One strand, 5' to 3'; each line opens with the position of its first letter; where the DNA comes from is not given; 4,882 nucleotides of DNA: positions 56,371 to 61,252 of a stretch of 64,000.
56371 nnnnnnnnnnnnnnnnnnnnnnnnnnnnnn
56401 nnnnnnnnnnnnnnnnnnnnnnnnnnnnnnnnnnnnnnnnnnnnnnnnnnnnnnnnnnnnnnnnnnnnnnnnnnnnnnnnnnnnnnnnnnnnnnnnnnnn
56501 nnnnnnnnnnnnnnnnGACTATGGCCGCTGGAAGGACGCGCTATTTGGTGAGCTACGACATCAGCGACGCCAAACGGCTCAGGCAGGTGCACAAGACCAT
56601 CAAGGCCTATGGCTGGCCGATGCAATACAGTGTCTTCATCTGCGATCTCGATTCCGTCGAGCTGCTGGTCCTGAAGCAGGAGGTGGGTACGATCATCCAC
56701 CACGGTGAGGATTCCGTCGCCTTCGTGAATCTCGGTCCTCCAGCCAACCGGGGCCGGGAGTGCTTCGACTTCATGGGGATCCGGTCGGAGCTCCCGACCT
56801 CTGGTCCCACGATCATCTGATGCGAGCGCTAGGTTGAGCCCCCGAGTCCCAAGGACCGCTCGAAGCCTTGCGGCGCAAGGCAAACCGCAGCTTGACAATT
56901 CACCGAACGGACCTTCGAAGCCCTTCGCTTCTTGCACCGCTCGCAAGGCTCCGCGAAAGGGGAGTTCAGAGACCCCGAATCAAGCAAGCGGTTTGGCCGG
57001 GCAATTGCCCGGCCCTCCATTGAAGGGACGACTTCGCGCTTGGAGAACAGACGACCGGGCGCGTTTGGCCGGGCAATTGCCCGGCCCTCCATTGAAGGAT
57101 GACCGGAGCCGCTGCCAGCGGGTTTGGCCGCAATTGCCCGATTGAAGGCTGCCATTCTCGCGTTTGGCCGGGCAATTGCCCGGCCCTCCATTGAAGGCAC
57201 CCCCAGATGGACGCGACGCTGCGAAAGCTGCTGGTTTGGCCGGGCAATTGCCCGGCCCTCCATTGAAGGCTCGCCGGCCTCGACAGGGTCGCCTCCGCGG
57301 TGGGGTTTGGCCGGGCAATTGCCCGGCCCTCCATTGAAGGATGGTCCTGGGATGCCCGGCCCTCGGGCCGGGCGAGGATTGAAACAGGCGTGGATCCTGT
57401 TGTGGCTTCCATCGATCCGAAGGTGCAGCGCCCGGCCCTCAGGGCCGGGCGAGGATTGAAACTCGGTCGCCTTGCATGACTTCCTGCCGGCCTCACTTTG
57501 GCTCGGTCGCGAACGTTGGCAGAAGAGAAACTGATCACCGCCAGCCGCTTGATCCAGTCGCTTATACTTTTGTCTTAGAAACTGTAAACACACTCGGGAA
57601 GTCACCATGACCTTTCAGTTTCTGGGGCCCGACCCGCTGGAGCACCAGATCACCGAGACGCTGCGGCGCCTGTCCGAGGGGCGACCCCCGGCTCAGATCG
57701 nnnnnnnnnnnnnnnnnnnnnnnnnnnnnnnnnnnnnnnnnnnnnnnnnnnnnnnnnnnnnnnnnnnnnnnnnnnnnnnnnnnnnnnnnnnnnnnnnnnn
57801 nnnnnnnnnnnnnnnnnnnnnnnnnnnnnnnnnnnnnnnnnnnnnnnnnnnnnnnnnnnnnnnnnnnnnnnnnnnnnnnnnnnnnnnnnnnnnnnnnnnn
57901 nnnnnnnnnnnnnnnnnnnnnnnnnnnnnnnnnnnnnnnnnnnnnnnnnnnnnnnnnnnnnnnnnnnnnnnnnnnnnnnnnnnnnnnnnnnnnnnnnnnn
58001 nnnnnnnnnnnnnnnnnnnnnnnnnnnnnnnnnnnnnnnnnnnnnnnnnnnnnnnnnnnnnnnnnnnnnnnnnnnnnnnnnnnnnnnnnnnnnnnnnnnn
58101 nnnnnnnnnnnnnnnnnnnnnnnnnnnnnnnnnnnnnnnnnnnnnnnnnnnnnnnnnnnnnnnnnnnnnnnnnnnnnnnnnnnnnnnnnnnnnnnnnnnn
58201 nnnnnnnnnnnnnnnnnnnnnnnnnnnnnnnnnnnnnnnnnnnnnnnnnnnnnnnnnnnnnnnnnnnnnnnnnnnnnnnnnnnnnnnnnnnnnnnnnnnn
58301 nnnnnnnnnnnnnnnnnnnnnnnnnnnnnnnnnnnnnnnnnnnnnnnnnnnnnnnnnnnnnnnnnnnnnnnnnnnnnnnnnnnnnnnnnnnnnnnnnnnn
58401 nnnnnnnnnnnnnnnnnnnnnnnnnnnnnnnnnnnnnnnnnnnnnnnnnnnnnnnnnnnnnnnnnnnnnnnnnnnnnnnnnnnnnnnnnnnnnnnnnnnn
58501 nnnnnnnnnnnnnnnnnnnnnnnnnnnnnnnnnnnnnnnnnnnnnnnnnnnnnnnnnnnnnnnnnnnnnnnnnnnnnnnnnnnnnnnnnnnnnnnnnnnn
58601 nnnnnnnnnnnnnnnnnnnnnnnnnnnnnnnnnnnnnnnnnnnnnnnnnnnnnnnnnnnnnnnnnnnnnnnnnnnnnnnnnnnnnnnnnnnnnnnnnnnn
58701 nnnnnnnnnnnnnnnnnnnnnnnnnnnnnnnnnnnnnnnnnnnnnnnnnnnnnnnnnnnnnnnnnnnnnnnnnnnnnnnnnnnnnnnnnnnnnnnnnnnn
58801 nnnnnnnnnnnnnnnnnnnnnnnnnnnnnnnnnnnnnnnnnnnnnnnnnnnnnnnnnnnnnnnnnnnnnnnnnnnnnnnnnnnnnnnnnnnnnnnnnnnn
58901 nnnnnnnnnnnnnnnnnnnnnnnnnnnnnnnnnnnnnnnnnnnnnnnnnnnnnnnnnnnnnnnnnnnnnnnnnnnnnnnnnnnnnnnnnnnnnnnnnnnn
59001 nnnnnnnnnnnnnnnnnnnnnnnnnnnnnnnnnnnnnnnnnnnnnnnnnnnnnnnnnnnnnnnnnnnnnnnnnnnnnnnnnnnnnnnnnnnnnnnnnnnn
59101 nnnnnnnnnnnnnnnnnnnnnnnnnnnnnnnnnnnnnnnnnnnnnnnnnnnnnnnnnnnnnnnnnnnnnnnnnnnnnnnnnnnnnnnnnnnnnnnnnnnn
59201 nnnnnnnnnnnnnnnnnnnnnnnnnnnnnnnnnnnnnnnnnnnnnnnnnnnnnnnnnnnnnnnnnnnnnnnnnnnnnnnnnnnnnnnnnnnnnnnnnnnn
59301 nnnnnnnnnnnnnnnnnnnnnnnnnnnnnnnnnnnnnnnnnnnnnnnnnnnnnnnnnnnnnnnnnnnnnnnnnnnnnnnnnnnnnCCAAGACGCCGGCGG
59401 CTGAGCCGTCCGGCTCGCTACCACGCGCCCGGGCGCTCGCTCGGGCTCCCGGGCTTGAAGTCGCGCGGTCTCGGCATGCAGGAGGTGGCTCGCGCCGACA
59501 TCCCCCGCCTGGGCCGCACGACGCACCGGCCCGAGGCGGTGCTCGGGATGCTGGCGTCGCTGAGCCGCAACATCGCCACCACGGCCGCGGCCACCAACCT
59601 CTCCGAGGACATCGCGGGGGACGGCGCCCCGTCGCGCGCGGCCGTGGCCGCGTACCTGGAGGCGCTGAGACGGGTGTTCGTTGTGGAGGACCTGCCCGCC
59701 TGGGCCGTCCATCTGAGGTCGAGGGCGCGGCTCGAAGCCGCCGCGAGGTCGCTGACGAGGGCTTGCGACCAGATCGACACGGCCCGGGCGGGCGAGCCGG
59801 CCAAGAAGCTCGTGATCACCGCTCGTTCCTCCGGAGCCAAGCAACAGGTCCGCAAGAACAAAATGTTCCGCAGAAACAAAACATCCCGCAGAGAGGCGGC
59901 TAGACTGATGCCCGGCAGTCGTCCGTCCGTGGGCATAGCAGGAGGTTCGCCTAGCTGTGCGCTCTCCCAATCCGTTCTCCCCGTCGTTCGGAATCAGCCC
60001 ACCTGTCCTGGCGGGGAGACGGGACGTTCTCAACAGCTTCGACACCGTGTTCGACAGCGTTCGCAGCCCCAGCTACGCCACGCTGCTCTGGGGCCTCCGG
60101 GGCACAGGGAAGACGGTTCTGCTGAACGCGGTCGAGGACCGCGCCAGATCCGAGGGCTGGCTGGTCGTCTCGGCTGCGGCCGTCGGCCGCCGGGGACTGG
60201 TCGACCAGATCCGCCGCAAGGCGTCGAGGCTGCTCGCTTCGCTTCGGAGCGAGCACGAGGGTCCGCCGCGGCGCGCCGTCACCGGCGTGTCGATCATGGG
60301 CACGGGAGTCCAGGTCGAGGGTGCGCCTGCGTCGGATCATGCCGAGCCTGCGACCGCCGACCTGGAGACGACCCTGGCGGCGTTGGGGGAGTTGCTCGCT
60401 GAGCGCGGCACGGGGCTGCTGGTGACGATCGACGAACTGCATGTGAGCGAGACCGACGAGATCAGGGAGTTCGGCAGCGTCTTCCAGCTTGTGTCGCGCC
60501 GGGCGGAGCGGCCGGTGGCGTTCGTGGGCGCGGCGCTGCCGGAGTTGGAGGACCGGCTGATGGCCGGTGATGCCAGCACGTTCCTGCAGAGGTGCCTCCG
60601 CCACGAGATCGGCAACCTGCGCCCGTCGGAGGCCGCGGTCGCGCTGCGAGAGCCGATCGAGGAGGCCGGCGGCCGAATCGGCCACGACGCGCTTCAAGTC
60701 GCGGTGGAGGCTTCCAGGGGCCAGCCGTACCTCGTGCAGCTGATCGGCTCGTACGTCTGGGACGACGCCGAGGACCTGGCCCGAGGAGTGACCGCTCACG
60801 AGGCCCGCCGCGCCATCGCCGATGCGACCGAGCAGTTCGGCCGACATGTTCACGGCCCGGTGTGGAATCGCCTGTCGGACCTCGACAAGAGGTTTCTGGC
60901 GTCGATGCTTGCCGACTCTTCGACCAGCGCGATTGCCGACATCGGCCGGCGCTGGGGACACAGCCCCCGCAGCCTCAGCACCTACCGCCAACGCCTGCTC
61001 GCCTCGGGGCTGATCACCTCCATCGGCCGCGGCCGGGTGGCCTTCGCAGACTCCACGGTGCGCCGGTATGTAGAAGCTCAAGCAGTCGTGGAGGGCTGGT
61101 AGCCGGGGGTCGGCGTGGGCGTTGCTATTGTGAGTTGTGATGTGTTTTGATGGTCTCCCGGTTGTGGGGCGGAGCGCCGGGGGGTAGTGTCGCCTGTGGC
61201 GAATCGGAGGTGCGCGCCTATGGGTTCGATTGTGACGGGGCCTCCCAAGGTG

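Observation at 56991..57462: Hybrid CRISPR array: leader-proximal repeats and trailer repeats belong to two different families with re-positioned stems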

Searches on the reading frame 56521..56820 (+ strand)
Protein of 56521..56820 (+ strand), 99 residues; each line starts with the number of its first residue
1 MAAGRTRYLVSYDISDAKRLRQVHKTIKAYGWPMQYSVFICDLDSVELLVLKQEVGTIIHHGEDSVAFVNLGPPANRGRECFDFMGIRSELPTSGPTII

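Call 7: search_protein_families(library=ncbifam, proteins=[window:56521-56820:+], max_evalue=0.001)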
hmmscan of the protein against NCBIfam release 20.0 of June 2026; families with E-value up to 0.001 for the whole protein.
window:56521-56820:+ (99 aa): 1 family
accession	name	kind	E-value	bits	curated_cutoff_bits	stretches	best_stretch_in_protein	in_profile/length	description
TIGR01573.1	cas2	equivalog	5.1e-10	39.5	24.5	1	7-71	2-70/96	CRISPR-associated endonuclease Cas2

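Call 8: search_protein_families(library=pfam, proteins=[window:56521-56820:+], max_evalue=0.001)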
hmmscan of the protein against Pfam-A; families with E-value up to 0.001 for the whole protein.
window:56521-56820:+ (99 aa): 1 family
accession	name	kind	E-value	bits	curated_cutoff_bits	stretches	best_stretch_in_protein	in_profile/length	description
PF09827.14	CRISPR_Cas2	-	2e-18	66.8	23.8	1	7-72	2-67/74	CRISPR associated protein Cas2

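Call 21: find_encoding_contigs(protein=window:56521-56820:+, flank=10000, max_places=10)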
Protein window:56521-56820:+ (99 aa): no gene with exactly this product is on record in the collection.

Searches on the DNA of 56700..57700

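Call 39: search_rna_families(source=window, start=56700, end=57700, threshold=evalue, max_evalue=1, show_alignments=3)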
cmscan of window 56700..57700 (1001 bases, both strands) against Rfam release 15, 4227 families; matches with E-value up to 1: 13.
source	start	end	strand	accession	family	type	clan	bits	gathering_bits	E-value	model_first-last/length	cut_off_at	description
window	57425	57462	+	RF01322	CRISPR-DR9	Gene; CRISPR;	-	49.7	45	2e-10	1-37/37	no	CRISPR RNA direct repeat element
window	57350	57385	+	RF01322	CRISPR-DR9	Gene; CRISPR;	-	38.6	45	4.4e-07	1-37/37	no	CRISPR RNA direct repeat element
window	57425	57462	+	RF01340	CRISPR-DR29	Gene; CRISPR;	-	30.9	39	0.00018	1-37/37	no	CRISPR RNA direct repeat element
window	56995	57086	+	RF03771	mir-341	Gene; miRNA;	-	20.3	90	0.21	23-74/96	no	mir-341 microRNA precursor family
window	57349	57385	+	RF01340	CRISPR-DR29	Gene; CRISPR;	-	19.8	39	0.29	1-37/37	no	CRISPR RNA direct repeat element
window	57292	57329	+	RF02651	SorY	Gene; sRNA;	-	18.2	111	0.54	39-76/83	no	Singlet oxygen resistance RNA Y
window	57228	57257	+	RF02784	SorX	Gene; sRNA;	-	17.5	46.6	0.25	36-67/73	no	Singlet oxygen resistance RNA X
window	57305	57340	+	RF01330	CRISPR-DR16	Gene; CRISPR;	-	17.4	35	0.74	1-37/37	no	CRISPR RNA direct repeat element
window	56991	57026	+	RF01330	CRISPR-DR16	Gene; CRISPR;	-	17.4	35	0.74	1-37/37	no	CRISPR RNA direct repeat element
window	57063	57098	+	RF01330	CRISPR-DR16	Gene; CRISPR;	-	17.4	35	0.74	1-37/37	no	CRISPR RNA direct repeat element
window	57162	57197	+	RF01330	CRISPR-DR16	Gene; CRISPR;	-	17.4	35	0.74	1-37/37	no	CRISPR RNA direct repeat element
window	57234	57269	+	RF01330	CRISPR-DR16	Gene; CRISPR;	-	17.4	35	0.74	1-37/37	no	CRISPR RNA direct repeat element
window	57268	57334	+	RF02784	SorX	Gene; sRNA;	-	17.1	46.6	0.34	1-73/73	no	Singlet oxygen resistance RNA X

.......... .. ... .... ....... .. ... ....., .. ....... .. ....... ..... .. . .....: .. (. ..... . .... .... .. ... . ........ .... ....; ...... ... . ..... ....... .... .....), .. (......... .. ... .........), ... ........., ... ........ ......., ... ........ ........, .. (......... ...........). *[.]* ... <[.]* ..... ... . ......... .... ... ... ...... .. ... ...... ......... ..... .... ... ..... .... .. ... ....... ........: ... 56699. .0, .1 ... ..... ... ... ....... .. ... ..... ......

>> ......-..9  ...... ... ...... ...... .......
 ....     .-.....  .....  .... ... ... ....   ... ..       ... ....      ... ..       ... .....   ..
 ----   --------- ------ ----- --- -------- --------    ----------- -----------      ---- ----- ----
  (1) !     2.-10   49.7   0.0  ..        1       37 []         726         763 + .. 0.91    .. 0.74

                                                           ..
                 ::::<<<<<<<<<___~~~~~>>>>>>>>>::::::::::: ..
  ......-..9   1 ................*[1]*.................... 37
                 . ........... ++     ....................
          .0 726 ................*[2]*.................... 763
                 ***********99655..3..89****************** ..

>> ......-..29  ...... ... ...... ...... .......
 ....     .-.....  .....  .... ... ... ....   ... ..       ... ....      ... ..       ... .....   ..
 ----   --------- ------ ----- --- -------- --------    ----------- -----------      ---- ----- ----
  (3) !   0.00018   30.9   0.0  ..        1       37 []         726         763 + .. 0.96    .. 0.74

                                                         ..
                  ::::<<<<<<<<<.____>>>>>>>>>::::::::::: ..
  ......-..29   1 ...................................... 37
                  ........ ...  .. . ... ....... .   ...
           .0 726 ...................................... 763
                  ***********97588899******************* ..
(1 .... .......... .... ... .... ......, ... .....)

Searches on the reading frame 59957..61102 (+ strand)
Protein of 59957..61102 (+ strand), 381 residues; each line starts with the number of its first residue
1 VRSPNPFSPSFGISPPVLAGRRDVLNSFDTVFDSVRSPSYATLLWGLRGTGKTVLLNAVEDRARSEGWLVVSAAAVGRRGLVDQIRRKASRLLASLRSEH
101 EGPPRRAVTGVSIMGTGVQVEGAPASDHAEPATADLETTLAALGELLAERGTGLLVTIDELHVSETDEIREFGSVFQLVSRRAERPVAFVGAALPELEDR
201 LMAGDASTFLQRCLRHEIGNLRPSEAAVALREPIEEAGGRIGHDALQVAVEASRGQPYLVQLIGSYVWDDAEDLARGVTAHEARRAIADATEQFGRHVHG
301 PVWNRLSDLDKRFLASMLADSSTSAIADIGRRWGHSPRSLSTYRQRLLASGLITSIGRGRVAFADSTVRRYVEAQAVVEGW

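Call 23: search_protein_families(library=ncbifam, proteins=[window:59957-61102:+], max_evalue=0.001)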
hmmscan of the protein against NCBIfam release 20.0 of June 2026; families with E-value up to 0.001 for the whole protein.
window:59957-61102:+ (381 aa): 1 family
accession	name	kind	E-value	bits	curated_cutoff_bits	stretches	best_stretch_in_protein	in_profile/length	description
TIGR03420.1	DnaA_homol_Hda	equivalog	0.00027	20.6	194.8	0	39-67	38-66/226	DnaA regulatory inactivator Hda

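Call 25: search_protein_families(library=pfam, proteins=[window:59957-61102:+], max_evalue=0.01)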
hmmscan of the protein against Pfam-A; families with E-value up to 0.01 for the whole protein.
window:59957-61102:+ (381 aa): 4 families
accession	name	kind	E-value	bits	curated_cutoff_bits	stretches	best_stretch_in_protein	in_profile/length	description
PF13191.12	AAA_16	-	1.4e-12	48.8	32.6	1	18-181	2-161/167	AAA ATPase domain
PF13401.12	AAA_22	-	2.8e-05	24.9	27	1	40-201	6-130/130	AAA domain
PF07693.20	KAP_NTPase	-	0.00027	20.7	20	1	37-182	18-181/293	KAP family P-loop domain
PF13604.12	AAA_30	-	0.00056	20.1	27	1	36-79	15-58/191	AAA domain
